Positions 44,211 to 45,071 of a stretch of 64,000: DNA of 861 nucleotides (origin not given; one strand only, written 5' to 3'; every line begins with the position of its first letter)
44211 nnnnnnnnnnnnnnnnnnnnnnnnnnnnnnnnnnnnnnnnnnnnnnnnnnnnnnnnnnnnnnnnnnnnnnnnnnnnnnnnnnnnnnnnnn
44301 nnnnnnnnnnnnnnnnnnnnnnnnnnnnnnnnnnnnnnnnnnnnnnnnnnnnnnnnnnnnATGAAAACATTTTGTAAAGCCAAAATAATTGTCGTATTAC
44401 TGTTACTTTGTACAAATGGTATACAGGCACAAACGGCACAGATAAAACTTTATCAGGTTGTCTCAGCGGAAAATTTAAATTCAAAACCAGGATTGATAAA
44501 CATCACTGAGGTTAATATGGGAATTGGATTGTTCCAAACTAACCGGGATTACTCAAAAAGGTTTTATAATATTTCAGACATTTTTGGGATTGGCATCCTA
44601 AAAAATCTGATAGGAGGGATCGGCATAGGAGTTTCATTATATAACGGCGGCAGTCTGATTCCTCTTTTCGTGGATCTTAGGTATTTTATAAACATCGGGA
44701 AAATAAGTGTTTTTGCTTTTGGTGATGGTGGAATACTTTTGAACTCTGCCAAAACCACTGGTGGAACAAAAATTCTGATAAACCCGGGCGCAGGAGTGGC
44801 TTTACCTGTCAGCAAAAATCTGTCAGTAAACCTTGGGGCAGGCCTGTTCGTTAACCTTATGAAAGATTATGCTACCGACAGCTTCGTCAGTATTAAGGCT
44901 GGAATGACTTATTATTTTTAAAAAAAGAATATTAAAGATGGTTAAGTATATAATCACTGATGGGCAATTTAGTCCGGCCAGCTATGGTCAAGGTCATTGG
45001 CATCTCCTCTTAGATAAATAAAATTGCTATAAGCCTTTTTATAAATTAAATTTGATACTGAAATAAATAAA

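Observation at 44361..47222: Toll-like-receptor-style transmembrane TIR protein (TIR / TM / TolB_N-like / TPR) next to a small OM beta-barrel, present at two loci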

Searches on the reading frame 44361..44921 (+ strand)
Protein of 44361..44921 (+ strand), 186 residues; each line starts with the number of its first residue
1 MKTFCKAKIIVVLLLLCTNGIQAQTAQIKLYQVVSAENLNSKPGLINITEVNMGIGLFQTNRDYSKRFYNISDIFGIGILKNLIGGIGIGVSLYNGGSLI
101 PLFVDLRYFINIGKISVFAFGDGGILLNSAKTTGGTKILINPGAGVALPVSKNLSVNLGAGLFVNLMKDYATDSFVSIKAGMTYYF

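Call 3: search_protein_families(library=pfam, proteins=[window:44361-44921:+], max_evalue=0.01)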
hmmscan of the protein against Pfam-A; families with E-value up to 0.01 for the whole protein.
window:44361-44921:+ (186 aa): 0 families

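Call 4: search_protein_families(library=padloc, proteins=[window:44361-44921:+], max_evalue=0.01)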
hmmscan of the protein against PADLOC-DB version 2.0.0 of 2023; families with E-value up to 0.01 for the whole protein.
window:44361-44921:+ (186 aa): 0 families

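Call 5: search_protein_families(library=pfam, proteins=[window:44361-44921:+], max_evalue=10)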
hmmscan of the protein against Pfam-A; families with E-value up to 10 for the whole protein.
window:44361-44921:+ (186 aa): 0 families

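Call 6: search_protein_families(library=ncbifam, proteins=[window:44361-44921:+], max_evalue=1)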
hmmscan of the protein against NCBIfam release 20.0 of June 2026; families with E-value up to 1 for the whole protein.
window:44361-44921:+ (186 aa): 0 families

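Call 28: find_homologous_proteins(query=window:44361-44921:+, max_evalue=0.001)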
Query window:44361-44921:+ (186 aa): 40 proteins with E <= 0.001 among 384 candidates.
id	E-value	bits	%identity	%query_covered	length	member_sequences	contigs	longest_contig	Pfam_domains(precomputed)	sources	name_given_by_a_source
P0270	4.0e-112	390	100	100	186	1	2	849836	-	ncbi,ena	-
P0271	2.2e-71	257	77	87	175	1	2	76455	-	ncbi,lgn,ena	-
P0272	1.8e-63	231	63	95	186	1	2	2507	-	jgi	jgi:hypothetical protein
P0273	1.1e-61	225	65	92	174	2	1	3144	-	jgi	jgi:hypothetical protein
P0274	6.8e-58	213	59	96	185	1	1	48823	-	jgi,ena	-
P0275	8.2e-58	213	59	96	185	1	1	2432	-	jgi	jgi:hypothetical protein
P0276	2.4e-57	211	58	96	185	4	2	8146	-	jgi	jgi:hypothetical protein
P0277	3.1e-56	208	55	97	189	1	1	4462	-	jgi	jgi:hypothetical protein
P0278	7.9e-55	203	64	79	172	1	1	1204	-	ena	-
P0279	1.6e-52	196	52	95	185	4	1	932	-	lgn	-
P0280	1.4e-51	193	58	96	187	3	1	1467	-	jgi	-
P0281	3.4e-51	191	60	87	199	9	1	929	-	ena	-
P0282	1.0e-50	190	56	96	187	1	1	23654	-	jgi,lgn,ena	-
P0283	1.9e-50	189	60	86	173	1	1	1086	-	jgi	jgi:hypothetical protein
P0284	2.9e-50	188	62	79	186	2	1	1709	-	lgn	-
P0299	1.2e-47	180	53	96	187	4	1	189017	-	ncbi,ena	-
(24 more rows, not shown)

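Call 39: find_encoding_contigs(protein=P0271, flank=5000, max_places=2)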
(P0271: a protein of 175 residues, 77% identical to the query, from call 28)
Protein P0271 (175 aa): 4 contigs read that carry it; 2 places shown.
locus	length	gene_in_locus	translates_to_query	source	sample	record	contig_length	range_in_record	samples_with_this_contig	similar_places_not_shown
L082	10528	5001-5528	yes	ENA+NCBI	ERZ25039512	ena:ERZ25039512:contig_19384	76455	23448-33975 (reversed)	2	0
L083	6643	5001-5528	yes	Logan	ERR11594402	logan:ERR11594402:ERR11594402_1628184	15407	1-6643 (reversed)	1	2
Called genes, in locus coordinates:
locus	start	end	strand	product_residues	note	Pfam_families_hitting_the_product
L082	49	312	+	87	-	-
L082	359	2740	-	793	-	PF02706:Wzz (weak), PF13807:GNVR (weak), PF13614:AAA_31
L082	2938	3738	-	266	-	PF02563:Poly_export, PF10531:SLBB (weak), PF22461:SLBB_2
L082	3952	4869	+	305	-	PF10043:DUF2279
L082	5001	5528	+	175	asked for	-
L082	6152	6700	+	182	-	-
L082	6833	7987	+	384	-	PF13439:Glyco_transf_4 (weak), PF00534:Glycos_transf_1, PF13692:Glyco_trans_1_4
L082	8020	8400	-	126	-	-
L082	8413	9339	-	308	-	PF03051:Peptidase_C1_2 (faint)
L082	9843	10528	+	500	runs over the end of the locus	PF02661:Fic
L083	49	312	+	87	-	-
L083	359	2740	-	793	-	PF02706:Wzz (weak), PF13807:GNVR (weak), PF13614:AAA_31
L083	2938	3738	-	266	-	PF02563:Poly_export, PF10531:SLBB (weak), PF22461:SLBB_2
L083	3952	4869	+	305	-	PF10043:DUF2279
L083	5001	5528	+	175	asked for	-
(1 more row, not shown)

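Call 40: find_encoding_contigs(protein=P0274, flank=5000, max_places=2)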
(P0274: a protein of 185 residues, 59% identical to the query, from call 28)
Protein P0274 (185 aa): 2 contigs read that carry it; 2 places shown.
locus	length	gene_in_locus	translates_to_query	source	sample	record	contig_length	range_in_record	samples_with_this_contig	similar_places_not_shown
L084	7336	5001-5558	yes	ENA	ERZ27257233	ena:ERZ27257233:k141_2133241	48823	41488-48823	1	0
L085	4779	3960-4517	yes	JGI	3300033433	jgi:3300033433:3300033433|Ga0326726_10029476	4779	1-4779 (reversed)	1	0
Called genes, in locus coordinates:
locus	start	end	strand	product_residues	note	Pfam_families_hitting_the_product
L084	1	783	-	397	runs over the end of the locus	PF13387:Lnb_N, PF25221:5TMH_Lnb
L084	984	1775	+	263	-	-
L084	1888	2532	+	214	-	PF02163:Peptidase_M50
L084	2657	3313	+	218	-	PF01135:PCMT, PF00398:RrnaAD, PF13847:Methyltransf_31 (weak), PF13649:Methyltransf_25 (weak)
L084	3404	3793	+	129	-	-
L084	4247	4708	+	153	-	-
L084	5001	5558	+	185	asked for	-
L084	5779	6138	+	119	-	-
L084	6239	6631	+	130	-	-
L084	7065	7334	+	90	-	?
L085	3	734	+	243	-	?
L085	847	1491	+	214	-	PF02163:Peptidase_M50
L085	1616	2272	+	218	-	PF01135:PCMT, PF00398:RrnaAD, PF13847:Methyltransf_31 (weak), PF13649:Methyltransf_25 (weak)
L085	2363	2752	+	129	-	-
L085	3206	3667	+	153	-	-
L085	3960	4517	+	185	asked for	-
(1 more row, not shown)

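Call 41: find_encoding_contigs(protein=P0299, flank=5000, max_places=2)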
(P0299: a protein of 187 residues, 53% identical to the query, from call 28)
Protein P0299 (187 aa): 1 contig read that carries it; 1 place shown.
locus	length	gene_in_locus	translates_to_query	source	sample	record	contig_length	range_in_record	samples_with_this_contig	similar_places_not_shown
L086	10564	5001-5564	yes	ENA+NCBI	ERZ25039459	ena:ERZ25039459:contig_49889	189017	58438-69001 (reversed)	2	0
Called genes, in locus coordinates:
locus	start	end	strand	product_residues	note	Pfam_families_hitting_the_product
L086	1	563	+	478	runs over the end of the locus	PF01120:Alpha_L_fucos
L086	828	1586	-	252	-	PF00072:Response_reg, PF04397:LytTR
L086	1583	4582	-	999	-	PF07494:Reg_prop (faint), PF07495:Y_Y_Y, PF06580:His_kinase, PF02518:HATPase_c (weak)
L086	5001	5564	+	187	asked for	-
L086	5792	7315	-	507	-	PF00989:PAS (weak), PF13188:PAS_8, PF13426:PAS_9 (faint), PF08447:PAS_3, PF00512:HisKA, PF02518:HATPase_c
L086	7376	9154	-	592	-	PF00905:Transpeptidase, PF06832:BiPBP_C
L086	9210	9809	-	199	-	PF00912:Transgly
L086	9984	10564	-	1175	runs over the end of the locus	PF17972:bMG5, PF17962:bMG6, PF07703:A2M_BRD, PF00207:A2M, PF17973:bMG10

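Call 87: search_solved_structures(query=A6, max_evalue=10)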
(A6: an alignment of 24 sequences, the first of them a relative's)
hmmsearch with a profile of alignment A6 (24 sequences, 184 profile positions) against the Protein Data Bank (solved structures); distinct sequences matched with E-value up to 10: 5.
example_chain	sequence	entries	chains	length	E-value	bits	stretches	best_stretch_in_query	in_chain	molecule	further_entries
7af2_AAA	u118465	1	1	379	0.74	12.5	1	57-119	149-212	Sialidase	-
6trg_XXX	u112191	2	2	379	0.75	12.5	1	57-119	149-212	Sialidase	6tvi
3sil_A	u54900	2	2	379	0.76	12.4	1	57-119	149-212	SIALIDASE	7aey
1dil_A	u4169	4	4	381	0.76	12.4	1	57-119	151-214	SIALIDASE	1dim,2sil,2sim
9o48_A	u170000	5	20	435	1.1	11.9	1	18-118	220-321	Intermediate conductance calcium-activated potassium channel protein 4,Small conductance c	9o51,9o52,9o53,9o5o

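Call 88: search_protein_families(library=pfam, alignment_id=A6, max_evalue=1)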
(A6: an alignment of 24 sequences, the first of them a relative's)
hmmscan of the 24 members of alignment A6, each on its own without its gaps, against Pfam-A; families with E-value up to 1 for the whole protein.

A. member 1, P0270 (186 aa): 0 families

B. families by the number of members that match (of 24 scanned): 7 families
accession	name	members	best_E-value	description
PF07489.16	Tir_receptor_C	2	0.12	Translocated intimin receptor (Tir) C-terminus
PF09411.16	PagL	1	0.037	Lipid A 3-O-deacylase (PagL)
PF13505.12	OMP_b-brl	1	0.092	Outer membrane protein beta-barrel domain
PF12099.14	DUF3575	1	0.13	Protein of unknown function (DUF3575)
PF07938.18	Fungal_lectin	1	0.22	Fungal fucose-specific lectin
PF19783.5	DUF6268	1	0.31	Domain of unknown function (DUF6268)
PF08139.17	LPAM_1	1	0.85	Prokaryotic membrane lipoprotein lipid attachment site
